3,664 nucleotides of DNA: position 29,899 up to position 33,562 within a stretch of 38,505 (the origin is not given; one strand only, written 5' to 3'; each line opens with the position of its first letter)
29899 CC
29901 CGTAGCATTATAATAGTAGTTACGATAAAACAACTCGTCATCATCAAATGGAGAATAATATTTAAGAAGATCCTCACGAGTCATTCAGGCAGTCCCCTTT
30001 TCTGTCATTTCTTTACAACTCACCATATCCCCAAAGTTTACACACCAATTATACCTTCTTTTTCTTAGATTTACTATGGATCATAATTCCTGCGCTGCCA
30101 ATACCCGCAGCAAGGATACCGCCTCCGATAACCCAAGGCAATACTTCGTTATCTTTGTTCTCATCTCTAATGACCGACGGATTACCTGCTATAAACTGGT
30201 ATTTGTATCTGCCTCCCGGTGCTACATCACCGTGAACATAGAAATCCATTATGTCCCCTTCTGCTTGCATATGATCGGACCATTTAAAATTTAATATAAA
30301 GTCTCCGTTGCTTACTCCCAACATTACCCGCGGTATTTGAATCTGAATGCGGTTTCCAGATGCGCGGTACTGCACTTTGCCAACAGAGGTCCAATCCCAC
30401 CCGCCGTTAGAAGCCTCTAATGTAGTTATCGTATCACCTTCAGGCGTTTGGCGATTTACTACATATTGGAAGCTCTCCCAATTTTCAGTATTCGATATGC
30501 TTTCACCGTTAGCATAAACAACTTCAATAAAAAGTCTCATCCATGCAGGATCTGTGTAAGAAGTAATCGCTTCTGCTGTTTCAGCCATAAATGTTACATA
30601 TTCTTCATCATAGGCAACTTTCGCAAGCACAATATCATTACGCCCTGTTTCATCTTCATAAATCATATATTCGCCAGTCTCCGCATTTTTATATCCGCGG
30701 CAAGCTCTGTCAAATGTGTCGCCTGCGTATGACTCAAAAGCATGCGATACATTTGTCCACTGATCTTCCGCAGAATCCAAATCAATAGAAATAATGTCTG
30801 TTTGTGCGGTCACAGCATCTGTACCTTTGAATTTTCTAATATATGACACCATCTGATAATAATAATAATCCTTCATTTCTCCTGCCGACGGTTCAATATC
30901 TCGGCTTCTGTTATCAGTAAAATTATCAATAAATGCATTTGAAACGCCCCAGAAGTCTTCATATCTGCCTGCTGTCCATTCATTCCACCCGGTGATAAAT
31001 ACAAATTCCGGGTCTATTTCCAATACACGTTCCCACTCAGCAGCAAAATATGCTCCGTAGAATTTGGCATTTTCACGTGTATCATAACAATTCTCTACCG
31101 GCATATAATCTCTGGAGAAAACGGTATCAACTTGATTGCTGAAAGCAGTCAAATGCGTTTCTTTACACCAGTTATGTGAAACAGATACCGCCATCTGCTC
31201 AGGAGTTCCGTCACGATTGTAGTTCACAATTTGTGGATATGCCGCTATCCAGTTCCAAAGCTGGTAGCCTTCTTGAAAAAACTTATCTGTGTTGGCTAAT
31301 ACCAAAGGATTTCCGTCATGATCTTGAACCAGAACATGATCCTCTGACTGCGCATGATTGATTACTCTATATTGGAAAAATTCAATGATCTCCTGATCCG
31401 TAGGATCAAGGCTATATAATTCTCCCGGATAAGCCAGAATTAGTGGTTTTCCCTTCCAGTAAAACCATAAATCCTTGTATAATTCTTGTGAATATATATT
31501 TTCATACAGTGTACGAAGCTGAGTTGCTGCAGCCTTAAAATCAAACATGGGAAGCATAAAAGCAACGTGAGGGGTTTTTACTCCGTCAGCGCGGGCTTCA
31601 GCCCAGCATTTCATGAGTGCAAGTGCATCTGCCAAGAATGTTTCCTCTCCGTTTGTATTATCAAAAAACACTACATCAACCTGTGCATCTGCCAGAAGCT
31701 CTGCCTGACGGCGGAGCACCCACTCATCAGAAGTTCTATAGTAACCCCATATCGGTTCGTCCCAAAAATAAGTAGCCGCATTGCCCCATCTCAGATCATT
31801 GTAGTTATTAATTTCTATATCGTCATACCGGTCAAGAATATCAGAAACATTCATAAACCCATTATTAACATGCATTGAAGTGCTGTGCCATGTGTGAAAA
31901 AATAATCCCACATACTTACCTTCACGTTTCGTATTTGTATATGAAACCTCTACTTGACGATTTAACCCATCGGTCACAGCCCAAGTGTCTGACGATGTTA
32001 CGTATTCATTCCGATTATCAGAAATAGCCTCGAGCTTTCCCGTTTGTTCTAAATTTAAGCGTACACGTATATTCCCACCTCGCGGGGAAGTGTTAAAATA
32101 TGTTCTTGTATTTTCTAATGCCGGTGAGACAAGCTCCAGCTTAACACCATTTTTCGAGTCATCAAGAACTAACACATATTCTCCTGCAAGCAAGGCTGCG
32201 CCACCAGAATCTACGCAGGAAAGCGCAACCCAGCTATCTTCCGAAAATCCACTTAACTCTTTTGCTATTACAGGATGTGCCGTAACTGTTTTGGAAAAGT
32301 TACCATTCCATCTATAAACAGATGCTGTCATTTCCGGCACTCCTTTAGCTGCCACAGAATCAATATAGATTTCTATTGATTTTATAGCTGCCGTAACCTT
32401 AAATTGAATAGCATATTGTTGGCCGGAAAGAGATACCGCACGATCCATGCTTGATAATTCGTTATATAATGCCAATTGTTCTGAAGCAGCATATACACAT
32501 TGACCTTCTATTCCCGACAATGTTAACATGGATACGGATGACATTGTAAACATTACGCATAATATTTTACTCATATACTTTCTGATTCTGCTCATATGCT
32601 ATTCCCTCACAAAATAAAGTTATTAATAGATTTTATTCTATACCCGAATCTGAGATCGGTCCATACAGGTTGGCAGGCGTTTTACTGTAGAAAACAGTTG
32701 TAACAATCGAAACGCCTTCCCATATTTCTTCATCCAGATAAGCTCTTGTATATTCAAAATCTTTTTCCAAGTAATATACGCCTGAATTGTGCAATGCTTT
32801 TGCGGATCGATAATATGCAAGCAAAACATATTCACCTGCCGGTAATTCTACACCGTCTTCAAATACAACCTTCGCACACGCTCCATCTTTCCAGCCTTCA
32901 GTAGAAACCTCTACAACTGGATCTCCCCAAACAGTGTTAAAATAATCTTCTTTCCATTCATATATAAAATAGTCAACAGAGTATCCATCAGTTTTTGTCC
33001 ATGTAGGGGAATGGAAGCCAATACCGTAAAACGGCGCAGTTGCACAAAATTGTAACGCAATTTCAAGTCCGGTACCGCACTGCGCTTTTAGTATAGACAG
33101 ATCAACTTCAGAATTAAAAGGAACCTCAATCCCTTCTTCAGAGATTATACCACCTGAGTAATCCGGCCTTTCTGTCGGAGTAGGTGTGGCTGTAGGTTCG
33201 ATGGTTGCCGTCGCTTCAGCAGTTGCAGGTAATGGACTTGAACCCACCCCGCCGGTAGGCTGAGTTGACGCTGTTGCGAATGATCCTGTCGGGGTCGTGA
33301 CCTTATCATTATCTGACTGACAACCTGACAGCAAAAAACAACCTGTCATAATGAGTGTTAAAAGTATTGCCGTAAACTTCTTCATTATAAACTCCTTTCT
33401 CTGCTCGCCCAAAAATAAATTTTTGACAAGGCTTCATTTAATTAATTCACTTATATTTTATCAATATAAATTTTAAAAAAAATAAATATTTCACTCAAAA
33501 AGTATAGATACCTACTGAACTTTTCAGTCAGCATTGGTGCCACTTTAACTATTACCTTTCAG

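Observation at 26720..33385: Uncharacterised ~100-aa module shared by three neighbouring secreted or anchored proteins (candidate new glycan-binding domain family)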

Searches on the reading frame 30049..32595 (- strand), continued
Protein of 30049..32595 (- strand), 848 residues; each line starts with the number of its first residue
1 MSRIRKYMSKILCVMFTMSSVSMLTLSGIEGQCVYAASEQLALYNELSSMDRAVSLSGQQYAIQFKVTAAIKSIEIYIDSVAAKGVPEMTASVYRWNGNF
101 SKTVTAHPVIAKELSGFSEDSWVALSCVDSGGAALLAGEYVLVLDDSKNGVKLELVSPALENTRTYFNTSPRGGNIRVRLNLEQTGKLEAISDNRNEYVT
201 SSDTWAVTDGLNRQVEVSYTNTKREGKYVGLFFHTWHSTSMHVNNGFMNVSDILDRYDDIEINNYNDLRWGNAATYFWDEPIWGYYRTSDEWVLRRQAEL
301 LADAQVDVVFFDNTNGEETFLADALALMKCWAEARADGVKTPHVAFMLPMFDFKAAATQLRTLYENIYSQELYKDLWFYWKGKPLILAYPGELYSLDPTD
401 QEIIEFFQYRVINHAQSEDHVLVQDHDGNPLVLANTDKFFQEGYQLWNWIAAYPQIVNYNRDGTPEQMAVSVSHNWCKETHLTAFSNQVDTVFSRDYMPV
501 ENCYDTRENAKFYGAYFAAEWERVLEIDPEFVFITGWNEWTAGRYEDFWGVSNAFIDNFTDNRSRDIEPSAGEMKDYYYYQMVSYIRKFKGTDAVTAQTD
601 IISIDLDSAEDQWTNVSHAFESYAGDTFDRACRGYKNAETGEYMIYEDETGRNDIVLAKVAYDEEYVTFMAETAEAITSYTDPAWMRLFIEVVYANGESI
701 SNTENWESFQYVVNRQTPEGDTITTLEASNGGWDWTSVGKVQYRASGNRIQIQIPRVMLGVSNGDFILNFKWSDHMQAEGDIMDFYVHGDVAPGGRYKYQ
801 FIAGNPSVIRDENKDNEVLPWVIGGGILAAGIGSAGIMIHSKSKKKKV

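Call 48: find_encoding_contigs(protein=P0069, flank=10000, max_places=2)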
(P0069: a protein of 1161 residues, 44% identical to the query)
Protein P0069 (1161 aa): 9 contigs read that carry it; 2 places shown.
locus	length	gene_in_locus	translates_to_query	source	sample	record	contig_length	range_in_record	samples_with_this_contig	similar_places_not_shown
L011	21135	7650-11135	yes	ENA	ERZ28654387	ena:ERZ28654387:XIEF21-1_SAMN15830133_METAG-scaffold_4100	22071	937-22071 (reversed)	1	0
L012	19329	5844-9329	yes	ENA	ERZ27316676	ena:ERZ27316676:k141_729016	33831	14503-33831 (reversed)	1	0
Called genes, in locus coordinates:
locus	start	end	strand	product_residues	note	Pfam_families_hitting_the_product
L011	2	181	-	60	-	?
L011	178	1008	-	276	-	PF00528:BPD_transp_1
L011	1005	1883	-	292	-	PF00528:BPD_transp_1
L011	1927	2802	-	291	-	PF12849:PBP_like_2, PF12727:PBP_like (faint), PF13531:SBP_bac_11 (faint), PF12849:PBP_like_2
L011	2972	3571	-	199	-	-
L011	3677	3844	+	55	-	-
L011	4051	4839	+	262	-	PF02311:AraC_binding, PF07883:Cupin_2, PF00165:HTH_AraC (weak), PF12833:HTH_18, PF00165:HTH_AraC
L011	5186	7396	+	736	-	PF03422:CBM_6 (faint)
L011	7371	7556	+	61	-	-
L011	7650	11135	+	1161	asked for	PF03422:CBM_6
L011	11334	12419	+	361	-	PF01055:Glyco_hydro_31_2nd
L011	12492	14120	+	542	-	PF01055:Glyco_hydro_31_2nd, PF07691:PA14, PF21365:Glyco_hydro_31_3rd (weak), PF17137:DUF5110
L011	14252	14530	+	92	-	-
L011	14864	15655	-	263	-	PF02311:AraC_binding, PF07883:Cupin_2 (weak), PF00165:HTH_AraC (weak), PF12833:HTH_18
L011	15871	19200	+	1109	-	-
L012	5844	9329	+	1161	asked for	PF03422:CBM_6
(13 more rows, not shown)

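Call 51: search_protein_families(library=phrogs, proteins=[window:30049-32595:-], max_evalue=0.1)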
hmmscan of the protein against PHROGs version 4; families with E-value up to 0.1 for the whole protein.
window:30049-32595:- (848 aa): 0 families

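Call 56: search_solved_structures(query=A2, max_evalue=10, show_alignments=3)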
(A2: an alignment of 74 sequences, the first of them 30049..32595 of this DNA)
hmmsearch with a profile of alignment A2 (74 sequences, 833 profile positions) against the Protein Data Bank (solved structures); distinct sequences matched with E-value up to 10: 7.
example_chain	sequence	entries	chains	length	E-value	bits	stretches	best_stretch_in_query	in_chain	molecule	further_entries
2ep8_A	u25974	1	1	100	0.79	10.9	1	689-741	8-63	Pescadillo homolog 1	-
1b3o_A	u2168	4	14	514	0.85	10.8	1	288-313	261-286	PROTEIN (INOSINE MONOPHOSPHATE DEHYDROGENASE 2) | Inosine-5'-monophosphate dehydrogenase 2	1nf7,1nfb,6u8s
6i0m_A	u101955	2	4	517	0.85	10.8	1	288-313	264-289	Inosine-5'-monophosphate dehydrogenase 2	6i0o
9mub_A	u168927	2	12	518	0.85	10.8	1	288-313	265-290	Inosine-5'-monophosphate dehydrogenase 2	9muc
9dmu_A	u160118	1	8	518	0.85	10.8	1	288-313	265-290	Inosine-5'-monophosphate dehydrogenase 2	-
6u8e_A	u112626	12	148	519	0.86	10.7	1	288-313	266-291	Inosine-5'-monophosphate dehydrogenase 2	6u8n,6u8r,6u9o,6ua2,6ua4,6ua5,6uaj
8foz_A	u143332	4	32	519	0.86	10.7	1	288-313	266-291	Inosine-5'-monophosphate dehydrogenase 2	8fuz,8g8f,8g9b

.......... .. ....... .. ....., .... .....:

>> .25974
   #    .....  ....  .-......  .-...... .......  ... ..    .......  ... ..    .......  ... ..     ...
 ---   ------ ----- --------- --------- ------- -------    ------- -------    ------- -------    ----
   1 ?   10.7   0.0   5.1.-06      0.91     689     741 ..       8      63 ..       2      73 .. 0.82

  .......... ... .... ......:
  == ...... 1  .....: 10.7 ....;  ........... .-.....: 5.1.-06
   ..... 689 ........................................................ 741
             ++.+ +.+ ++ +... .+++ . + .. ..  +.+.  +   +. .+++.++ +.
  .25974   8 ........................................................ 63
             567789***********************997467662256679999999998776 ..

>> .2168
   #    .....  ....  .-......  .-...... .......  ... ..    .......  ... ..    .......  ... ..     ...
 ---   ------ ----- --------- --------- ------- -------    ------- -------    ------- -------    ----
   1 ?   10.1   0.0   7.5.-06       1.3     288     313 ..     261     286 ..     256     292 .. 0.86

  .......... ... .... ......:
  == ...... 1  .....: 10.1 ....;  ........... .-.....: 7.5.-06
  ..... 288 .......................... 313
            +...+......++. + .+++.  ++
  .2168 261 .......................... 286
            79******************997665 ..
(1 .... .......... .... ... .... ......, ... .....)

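Call 59: find_related_loci(query=A2, collection=genome_contigs, flank=6000)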
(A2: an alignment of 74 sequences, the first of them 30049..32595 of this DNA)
Query A2 (848 aa) in genome_contigs; peptide patterns used: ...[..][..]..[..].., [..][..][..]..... (x = any residue, [..] = any of these).
598 stretches matched a pattern (row limit reached: there are more); 575 encode a relative of the query (tblastn E <= 1e-3); the best 80 are kept; 80 distinct loci.
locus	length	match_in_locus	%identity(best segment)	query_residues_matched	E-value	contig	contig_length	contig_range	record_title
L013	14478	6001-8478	48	4-823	0e+0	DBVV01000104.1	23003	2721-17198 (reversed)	MAG TPA_asm: Mageeibacillus sp. UBA1255 UBA1255_contig_223369, whole genome shotgun sequence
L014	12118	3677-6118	49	11-819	0e+0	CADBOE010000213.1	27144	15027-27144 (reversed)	MAG: uncultured Ruminococcus sp. isolate RUG14148 genome assembly, contig: RUG14148_asm_213, whole genome shotgun sequen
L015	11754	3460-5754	50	54-820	0e+0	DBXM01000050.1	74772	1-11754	MAG TPA_asm: Mageeibacillus sp. UBA1212 UBA1212_contig_11610, whole genome shotgun sequence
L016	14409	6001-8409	49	1-817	0e+0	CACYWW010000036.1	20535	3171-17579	MAG: uncultured Ruminococcus sp. isolate RUG12346 genome assembly, contig: RUG12346_asm_36, whole genome shotgun sequenc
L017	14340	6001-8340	49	54-820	0e+0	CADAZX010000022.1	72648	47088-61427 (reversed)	MAG: uncultured Ruminococcus sp. isolate RUG13779 genome assembly, contig: RUG13779_asm_22, whole genome shotgun sequenc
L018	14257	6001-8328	48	13-799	0e+0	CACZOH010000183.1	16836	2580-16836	MAG: uncultured Ruminococcus sp. isolate RUG12800 genome assembly, contig: RUG12800_asm_183, whole genome shotgun sequen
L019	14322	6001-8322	46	10-801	0e+0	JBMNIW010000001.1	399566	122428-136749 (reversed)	MAG: Clostridia bacterium isolate SBF912LR0HQ0060 contig_14648, whole genome shotgun sequence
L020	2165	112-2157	49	1-692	0e+0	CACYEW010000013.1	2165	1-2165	MAG: uncultured Ruminococcus sp. isolate RUG11869 genome assembly, contig: RUG11869_asm_13, whole genome shotgun sequenc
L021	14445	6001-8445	42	1-847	0e+0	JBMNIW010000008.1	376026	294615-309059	MAG: Clostridia bacterium isolate SBF912LR0HQ0060 contig_4633, whole genome shotgun sequence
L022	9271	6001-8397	42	10-847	0e+0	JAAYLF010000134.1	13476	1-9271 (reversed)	MAG: Clostridiaceae bacterium isolate AS15tlH2ME_177 51654_AS15, whole genome shotgun sequence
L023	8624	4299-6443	45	60-801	0e+0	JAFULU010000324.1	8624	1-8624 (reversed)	MAG: Clostridia bacterium isolate RGIG4611 Roe_deer_Rectum-4__c479000, whole genome shotgun sequence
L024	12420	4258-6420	44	57-801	0e+0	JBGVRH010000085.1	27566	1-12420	MAG: Eubacteriales bacterium isolate fecal_MAG_145 fecal_MAG_145_contig_0085, whole genome shotgun sequence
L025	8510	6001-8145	43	61-803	0e+0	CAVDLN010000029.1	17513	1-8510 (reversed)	Erysipelotrichaceae bacterium isolate H07613-L1_cleanbin_000008 genome assembly, contig: Spades_H07613-L1_contig_1322, w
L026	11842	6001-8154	40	57-801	9e-165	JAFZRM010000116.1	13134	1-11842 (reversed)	MAG: Clostridia bacterium isolate RGIG8031 Water_buffalos_Rumen-1__c606443, whole genome shotgun sequence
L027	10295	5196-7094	44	171-833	2e-161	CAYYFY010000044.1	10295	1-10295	MAG TPA_asm: uncultured Eubacteriales bacterium isolate SRP220891_co1_478 genome assembly, contig: NODE_12518_length_102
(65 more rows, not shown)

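Call 69: search_protein_families(library=pfam, proteins=[P0026, P0057, P0064, P0100, P0109, P0117, P0122, P0125, P0130, P0069], max_evalue=1)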
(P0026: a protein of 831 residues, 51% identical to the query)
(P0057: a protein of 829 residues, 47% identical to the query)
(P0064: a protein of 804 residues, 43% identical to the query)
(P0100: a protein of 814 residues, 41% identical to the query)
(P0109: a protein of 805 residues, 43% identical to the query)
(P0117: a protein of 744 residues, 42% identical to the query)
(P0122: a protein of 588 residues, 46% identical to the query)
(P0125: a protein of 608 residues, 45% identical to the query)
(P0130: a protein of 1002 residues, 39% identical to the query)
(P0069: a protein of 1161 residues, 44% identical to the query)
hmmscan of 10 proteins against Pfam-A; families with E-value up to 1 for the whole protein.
P0026 (831 aa): 0 families

P0057 (829 aa): 3 families
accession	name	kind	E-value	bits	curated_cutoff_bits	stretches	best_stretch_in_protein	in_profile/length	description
PF16317.11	Glyco_hydro_99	-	0.0076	15.9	33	0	507-539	272-304/341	Glycosyl hydrolase family 99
PF11606.14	AlcCBM31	-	0.017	15.7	25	0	712-758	29-77/93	Family 31 carbohydrate binding protein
PF14307.12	Glyco_tran_WbsX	-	0.017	15.1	25.1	0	521-536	318-333/350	Glycosyltransferase WbsX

P0064 (804 aa): 2 families
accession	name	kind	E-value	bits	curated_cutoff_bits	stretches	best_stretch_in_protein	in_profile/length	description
PF02494.22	HYR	-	0.034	14.9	21.7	1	733-776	36-79/81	HYR domain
PF07873.16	YabP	-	0.14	12.4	27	1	707-742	25-60/64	YabP family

P0100 (814 aa): 2 families
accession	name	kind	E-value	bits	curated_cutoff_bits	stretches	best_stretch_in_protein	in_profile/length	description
PF14272.11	Gly_rich_SFCGS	-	0.11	13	27.3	1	122-188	8-72/114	Glycine-rich SFCGS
PF19469.4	DUF6006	-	0.16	11.9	26.3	1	479-534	83-137/140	Family of unknown function (DUF6006)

P0109 (805 aa): 2 families
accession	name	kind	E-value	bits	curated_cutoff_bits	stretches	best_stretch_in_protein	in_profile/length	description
PF14307.12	Glyco_tran_WbsX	-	0.0002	21.4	25.1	1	522-561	296-337/350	Glycosyltransferase WbsX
PF16390.11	DUF4999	-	0.083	13.4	25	1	1-52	1-52/76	Domain of unknown function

P0117 (744 aa): 0 families

P0122 (588 aa): 2 families
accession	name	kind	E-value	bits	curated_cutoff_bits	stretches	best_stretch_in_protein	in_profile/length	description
PF16317.11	Glyco_hydro_99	-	0.0034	17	33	1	315-384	271-331/341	Glycosyl hydrolase family 99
PF16071.10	DUF4812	-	0.064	13.5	25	1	245-268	31-53/65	Domain of unknown function (DUF4812)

P0125 (608 aa): 1 family
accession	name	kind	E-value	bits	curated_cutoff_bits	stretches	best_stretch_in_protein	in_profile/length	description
PF24636.1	DUF7633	-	0.17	12.4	27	1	416-448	22-54/121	Domain of unknown function (DUF7633)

P0130 (1002 aa): 3 families
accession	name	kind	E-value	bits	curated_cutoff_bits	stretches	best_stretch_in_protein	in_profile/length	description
PF00404.24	Dockerin_1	-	1e-12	48.5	22.9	1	198-252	1-57/57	Dockerin type I domain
PF23621.1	BP74_N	-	0.073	13.4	27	1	470-519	57-107/114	BP74 N-terminal domain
PF00036.39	EF-hand_1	-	0.67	10.1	25.4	0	200-217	10-27/29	EF hand domain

P0069 (1161 aa): 5 families
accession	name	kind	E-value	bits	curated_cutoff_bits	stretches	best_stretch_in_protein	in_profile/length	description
PF03422.21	CBM_6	-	5.9e-09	36.7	28.9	1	77-163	28-114/125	Carbohydrate binding module (family 6)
PF16990.11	CBM_35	-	0.0033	18.2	28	1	80-157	35-108/121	Carbohydrate binding module (family 35)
PF18099.7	CBM_35_2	-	0.0074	16.8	23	1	61-157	3-102/112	Carbohydrate binding module (family 35)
PF14347.11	DUF4399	-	0.047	14.5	28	1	106-160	19-74/91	Domain of unknown function (DUF4399)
PF12985.13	DUF3869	-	0.19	12.4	24.5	0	114-157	15-59/85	Domain of unknown function (DUF3869)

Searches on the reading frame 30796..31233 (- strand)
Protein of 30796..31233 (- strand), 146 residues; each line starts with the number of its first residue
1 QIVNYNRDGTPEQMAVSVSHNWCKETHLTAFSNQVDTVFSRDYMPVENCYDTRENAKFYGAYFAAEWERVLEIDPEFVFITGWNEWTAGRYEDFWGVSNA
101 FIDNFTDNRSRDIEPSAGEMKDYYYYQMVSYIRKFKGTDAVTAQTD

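Call 75: search_solved_structures(query=A5, max_evalue=10, show_alignments=4)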
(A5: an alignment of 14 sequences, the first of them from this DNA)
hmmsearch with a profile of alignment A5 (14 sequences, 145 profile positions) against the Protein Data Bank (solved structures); distinct sequences matched with E-value up to 10: 3.
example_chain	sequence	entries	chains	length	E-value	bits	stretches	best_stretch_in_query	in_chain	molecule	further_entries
6xyc_A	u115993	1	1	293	0.12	16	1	70-118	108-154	Acetyl xylan esterase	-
6tkx_A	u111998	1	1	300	0.12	16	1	70-118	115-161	Carbohydrate esterase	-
6zdc_A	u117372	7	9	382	0.33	14.6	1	54-91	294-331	Glycoprotein endo-alpha-1,2-mannosidase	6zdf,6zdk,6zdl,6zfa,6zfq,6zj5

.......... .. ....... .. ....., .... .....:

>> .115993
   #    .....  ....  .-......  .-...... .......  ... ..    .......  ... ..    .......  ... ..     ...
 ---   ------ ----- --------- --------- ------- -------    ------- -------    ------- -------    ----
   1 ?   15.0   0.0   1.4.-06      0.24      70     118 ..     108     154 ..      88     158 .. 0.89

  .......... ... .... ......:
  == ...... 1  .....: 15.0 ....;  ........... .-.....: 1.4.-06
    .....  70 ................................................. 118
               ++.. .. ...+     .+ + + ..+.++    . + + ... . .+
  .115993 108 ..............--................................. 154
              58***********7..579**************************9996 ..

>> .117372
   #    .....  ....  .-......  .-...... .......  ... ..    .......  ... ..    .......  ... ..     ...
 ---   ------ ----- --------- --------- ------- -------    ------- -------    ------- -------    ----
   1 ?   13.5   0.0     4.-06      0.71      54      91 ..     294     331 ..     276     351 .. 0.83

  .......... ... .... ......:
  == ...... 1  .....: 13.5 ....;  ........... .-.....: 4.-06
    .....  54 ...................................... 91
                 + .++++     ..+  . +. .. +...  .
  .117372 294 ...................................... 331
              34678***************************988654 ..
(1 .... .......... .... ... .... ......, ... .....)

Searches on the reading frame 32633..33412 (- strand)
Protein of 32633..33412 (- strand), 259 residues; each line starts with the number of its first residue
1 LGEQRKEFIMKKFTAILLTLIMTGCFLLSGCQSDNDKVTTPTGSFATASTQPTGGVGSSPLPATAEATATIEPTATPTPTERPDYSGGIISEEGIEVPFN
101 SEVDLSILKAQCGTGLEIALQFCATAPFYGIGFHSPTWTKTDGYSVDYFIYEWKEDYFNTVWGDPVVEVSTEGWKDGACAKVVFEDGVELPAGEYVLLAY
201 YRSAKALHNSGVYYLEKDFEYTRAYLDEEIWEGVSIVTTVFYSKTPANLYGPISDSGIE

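Call 3: search_protein_families(library=pfam, proteins=[window:32633-33412:-], max_evalue=1)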
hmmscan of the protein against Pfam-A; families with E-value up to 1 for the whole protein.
window:32633-33412:- (259 aa): 3 families
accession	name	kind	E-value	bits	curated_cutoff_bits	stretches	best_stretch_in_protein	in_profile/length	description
PF21827.1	New_glue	-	0.027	14.6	31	1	12-78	2-60/94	New glue protein family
PF15621.11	PROL5-SMR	-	0.14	12.9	25.3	1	10-74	1-63/115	Proline-rich submaxillary gland androgen-regulated family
PF16390.11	DUF4999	-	0.26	11.9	25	1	11-38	3-30/76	Domain of unknown function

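Call 4: search_protein_families(library=ncbifam, proteins=[window:32633-33412:-], max_evalue=1)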
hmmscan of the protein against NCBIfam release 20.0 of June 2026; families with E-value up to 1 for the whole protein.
window:32633-33412:- (259 aa): 4 families
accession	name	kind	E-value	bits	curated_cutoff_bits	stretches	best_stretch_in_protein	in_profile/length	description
NF033216.1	lipo_YgdI_YgdR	subfamily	0.081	12.8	42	1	16-52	4-39/71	YgdI/YgdR family lipoprotein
NF011992.0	PRK15448.1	equivalog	0.17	12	118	1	169-212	30-71/95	ethanolamine utilization microcompartment protein EutN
NF053773.1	BSAP5i_fam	equivalog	0.22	11.6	150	0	10-39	1-26/135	BSAP-5i family immunity protein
NF041883.1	RNase_A_lipo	exception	0.22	11.5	200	1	10-43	1-34/168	RNase A-like domain-containing lipoprotein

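Call 51: search_protein_families(library=phrogs, proteins=[window:32633-33412:-], max_evalue=0.1)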
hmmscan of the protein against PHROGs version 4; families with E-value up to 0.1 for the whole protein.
window:32633-33412:- (259 aa): 2 families
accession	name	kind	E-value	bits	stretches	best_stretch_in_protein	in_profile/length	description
phrog_2682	-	unknown function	0.013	17.4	1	10-36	1-27/52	-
phrog_22340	-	other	0.026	15.5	1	19-93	11-85/152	lipoprotein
